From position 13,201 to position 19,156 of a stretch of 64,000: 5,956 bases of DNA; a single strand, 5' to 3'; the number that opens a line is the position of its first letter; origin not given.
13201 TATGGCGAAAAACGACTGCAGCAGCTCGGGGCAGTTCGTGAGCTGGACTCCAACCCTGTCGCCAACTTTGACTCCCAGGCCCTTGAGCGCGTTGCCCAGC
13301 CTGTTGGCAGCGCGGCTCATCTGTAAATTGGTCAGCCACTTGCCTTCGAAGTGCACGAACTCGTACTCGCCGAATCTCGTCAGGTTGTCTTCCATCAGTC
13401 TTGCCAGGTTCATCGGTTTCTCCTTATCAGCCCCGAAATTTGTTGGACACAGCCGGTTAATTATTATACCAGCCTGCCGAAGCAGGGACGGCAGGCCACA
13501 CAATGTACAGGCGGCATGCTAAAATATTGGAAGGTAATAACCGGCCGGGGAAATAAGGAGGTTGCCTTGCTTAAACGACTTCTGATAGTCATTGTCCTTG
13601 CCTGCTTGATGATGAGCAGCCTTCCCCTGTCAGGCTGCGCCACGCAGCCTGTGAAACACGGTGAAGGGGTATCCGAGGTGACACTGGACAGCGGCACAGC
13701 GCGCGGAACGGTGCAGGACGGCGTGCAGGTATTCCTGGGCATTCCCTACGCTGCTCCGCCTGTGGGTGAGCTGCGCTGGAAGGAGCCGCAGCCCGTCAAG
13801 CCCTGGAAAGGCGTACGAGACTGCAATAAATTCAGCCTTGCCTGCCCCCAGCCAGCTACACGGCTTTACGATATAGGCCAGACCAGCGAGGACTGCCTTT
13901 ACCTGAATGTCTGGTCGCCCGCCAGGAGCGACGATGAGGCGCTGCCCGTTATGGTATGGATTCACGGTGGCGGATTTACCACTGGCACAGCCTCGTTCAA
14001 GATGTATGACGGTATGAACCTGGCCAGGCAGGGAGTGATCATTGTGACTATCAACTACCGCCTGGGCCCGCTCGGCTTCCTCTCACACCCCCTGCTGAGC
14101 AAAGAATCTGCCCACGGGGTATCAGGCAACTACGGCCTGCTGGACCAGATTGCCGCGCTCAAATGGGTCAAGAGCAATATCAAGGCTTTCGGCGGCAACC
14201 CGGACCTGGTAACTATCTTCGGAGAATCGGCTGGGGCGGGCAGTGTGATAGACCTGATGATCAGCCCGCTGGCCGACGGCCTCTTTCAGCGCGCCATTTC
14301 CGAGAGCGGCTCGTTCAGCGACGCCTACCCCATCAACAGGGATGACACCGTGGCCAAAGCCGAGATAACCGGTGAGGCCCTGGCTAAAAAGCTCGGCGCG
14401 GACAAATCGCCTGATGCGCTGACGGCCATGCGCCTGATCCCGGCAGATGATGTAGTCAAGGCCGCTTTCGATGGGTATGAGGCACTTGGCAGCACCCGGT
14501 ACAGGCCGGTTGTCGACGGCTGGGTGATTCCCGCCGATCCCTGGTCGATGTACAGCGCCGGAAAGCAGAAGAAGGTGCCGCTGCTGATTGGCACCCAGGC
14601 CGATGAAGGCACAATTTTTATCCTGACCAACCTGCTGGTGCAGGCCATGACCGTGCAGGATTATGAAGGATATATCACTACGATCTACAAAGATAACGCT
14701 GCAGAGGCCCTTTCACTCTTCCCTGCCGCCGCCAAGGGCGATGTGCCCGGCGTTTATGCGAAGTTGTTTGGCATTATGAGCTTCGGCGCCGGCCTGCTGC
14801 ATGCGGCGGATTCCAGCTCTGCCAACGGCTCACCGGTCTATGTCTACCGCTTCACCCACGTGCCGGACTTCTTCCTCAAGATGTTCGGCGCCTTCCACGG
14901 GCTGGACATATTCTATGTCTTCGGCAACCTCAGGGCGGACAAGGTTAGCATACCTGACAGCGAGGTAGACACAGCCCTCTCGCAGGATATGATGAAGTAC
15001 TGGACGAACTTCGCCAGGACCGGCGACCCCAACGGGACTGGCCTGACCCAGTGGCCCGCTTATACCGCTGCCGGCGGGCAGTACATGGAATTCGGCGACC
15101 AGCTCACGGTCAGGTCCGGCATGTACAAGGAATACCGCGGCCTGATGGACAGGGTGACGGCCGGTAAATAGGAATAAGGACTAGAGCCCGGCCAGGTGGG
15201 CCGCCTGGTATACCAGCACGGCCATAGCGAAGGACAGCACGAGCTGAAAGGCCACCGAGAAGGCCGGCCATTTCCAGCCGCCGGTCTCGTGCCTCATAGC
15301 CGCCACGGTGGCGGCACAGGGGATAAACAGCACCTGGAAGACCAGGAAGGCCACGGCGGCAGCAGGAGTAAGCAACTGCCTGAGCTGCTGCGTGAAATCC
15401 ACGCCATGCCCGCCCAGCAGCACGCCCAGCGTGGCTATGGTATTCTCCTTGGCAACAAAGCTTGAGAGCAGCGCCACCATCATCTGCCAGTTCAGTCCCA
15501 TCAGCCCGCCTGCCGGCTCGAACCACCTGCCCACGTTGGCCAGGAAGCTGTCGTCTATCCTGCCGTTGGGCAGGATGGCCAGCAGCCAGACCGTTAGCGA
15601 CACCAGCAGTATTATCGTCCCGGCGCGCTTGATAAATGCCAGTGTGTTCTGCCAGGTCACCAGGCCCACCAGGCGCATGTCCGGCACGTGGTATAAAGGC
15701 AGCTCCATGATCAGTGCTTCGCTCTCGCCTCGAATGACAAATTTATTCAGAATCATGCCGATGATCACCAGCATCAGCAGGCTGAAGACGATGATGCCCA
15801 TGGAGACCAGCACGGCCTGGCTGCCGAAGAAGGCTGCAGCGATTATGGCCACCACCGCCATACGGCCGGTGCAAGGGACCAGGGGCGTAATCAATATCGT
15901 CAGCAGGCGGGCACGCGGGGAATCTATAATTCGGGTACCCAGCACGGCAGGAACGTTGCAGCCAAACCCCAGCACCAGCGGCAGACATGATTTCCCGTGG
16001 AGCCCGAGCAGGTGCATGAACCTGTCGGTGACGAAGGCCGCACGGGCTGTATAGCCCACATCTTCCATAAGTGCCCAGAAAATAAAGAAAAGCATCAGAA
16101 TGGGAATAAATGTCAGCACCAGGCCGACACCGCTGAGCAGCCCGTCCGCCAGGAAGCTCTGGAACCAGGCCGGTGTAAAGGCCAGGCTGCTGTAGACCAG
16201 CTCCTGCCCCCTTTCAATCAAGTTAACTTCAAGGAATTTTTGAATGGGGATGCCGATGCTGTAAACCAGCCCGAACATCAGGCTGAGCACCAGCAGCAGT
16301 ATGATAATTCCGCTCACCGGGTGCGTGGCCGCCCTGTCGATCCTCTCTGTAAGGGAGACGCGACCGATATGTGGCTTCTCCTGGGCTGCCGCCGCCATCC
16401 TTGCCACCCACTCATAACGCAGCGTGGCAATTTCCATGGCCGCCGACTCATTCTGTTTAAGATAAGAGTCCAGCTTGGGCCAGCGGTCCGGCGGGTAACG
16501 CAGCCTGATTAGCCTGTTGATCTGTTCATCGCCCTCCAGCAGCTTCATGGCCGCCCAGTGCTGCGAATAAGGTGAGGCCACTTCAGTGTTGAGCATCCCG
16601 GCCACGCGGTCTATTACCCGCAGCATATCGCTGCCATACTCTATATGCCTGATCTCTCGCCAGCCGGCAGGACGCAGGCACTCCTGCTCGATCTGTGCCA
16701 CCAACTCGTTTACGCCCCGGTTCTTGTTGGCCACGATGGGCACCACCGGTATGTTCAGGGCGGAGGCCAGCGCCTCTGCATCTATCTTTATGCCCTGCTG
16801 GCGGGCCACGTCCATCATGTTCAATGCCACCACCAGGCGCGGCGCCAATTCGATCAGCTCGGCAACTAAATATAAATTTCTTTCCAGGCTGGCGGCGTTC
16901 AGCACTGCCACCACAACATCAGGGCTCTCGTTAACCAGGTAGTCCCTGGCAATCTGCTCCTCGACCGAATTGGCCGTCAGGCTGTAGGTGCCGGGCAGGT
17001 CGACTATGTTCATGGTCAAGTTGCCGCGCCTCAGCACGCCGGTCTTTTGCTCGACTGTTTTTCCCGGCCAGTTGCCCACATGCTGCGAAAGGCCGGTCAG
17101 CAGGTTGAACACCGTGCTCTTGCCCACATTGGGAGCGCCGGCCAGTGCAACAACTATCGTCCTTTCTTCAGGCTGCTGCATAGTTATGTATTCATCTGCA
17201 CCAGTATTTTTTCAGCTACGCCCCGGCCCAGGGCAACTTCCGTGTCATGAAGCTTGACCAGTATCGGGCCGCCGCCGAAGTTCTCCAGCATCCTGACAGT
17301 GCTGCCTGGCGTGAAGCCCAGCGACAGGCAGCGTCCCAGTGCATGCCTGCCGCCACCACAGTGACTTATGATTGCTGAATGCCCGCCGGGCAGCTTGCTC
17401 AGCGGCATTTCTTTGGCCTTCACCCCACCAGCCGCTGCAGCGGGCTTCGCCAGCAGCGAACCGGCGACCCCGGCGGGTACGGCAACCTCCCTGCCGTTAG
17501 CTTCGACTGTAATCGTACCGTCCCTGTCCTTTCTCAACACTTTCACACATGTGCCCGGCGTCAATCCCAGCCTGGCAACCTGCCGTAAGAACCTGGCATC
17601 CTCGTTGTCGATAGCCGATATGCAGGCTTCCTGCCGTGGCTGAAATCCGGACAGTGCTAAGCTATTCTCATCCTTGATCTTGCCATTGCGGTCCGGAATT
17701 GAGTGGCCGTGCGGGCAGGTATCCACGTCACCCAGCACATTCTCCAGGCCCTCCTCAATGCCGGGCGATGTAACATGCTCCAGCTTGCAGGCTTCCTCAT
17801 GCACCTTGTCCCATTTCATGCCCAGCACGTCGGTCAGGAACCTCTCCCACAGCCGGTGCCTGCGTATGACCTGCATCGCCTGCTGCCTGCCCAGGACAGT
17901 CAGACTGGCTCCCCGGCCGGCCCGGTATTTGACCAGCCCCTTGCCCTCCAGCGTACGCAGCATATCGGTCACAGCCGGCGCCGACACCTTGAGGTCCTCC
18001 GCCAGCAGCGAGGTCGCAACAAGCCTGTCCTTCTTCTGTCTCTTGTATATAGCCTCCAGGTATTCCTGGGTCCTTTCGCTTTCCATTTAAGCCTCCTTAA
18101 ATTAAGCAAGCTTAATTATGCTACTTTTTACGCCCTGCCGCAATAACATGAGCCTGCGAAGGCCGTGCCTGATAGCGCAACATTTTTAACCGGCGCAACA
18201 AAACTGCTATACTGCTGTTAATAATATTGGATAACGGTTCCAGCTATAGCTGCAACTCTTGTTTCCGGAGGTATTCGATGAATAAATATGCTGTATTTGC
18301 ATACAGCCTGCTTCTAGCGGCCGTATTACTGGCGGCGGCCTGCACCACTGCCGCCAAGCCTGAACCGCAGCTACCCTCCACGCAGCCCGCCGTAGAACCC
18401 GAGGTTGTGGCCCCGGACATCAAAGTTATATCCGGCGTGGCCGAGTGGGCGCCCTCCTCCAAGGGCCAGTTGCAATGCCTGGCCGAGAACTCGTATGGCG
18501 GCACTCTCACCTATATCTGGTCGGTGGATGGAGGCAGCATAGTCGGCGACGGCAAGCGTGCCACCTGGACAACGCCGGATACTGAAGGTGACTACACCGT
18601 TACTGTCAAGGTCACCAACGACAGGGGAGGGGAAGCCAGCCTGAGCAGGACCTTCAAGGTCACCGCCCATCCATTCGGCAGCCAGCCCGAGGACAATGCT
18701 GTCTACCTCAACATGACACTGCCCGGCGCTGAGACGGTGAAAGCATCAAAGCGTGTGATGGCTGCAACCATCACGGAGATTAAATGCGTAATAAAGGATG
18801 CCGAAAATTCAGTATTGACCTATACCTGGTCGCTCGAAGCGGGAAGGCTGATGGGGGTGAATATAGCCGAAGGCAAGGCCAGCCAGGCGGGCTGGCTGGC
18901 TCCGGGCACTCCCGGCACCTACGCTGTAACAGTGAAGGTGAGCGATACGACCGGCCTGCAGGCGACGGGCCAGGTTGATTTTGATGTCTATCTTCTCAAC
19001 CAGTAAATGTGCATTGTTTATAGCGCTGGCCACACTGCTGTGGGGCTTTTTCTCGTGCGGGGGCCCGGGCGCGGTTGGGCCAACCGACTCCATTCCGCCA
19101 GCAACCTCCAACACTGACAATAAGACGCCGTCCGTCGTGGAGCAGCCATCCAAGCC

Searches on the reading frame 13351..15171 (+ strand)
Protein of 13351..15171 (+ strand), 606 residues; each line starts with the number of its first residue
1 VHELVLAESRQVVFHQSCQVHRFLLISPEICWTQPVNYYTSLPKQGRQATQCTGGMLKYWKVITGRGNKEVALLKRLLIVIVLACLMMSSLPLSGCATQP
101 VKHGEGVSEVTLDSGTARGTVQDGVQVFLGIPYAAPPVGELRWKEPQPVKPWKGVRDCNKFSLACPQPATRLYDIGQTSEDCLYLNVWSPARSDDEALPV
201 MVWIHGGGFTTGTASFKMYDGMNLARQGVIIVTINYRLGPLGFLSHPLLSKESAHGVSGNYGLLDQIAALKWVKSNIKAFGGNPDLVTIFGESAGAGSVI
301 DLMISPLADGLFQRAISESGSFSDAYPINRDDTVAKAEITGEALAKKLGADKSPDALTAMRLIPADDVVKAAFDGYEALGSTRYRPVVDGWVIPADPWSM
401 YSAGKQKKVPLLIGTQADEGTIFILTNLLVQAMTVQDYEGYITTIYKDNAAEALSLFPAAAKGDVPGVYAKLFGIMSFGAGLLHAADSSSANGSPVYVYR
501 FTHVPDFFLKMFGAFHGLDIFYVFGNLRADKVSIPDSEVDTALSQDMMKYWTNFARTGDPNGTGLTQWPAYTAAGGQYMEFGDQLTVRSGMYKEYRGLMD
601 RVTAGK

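Call 63: search_protein_families(library=pfam, proteins=[window:13351-15171:+], max_evalue=1e-8)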
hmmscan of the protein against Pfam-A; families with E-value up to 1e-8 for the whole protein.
window:13351-15171:+ (606 aa): 2 families
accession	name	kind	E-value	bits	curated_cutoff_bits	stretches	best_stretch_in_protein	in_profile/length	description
PF00135.34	COesterase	-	6.9e-132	441.4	27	1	109-593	4-509/515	Carboxylesterase family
PF20434.5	BD-FAE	-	5.9e-10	39.5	26.8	0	185-238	1-57/215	BD-FAE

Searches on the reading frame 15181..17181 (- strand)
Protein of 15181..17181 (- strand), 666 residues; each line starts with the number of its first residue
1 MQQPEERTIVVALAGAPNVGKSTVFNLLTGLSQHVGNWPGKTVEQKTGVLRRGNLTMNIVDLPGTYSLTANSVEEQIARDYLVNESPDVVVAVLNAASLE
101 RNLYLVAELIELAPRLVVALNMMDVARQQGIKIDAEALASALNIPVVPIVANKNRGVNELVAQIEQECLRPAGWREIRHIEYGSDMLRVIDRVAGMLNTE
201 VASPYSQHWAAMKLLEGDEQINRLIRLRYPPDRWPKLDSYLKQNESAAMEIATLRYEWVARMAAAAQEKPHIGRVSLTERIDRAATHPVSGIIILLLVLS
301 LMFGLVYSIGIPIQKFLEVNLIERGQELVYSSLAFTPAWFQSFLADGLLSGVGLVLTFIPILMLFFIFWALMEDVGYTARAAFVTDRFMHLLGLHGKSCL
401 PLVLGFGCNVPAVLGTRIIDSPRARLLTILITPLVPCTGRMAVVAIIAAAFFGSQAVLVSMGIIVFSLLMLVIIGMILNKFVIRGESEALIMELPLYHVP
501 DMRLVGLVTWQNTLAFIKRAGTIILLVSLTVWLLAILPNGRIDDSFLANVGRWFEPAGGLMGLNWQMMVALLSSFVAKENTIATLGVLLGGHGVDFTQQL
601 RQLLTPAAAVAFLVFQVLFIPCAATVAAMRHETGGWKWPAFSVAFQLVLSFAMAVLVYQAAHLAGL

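Call 63: search_protein_families(library=pfam, proteins=[window:15181-17181:-], max_evalue=1e-8)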
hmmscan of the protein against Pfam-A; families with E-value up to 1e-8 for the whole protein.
window:15181-17181:- (666 aa): 4 families
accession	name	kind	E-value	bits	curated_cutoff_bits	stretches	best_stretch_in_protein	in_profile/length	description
PF02421.24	FeoB_N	-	3.8e-62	208.9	27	1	10-164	2-156/156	Ferrous iron transport protein B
PF07670.19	Gate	-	1.5e-28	99.8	29.6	2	355-450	1-103/104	Nucleoside recognition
PF01926.29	MMR_HSR1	-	1.6e-18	67.3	21.9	1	11-119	2-110/113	50S ribosome-binding GTPase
PF07664.17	FeoB_C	-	3.6e-13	49.4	26.6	1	461-511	2-53/54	Ferrous iron transport protein B C terminus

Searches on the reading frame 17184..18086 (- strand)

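Call 63: search_protein_families(library=pfam, proteins=[window:17184-18086:-], max_evalue=1e-8)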
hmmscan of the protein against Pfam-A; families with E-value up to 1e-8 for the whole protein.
window:17184-18086:- (300 aa): 3 families
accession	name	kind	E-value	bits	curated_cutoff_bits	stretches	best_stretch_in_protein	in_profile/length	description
PF04023.20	FeoA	-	1.6e-31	108.6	23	2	227-297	1-73/74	FeoA domain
PF02742.21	Fe_dep_repr_C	-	2.2e-29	101.7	27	1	65-132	3-70/70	Iron dependent repressor, metal binding and dimerisation domain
PF01325.25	Fe_dep_repress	-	1.9e-14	54.1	26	1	3-60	3-60/60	Iron dependent repressor, N-terminal DNA binding domain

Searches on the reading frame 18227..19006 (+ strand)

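Call 63: search_protein_families(library=pfam, proteins=[window:18227-19006:+], max_evalue=1e-8)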
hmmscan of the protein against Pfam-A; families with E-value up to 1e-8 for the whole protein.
window:18227-19006:+ (259 aa): 2 families
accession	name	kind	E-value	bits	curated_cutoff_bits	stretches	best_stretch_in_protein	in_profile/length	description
PF00801.26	PKD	-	9.8e-12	45.2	23.5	0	90-137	26-73/80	PKD domain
PF18911.6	PKD_4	-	1.8e-11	44.3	27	0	61-146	2-84/85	PKD domain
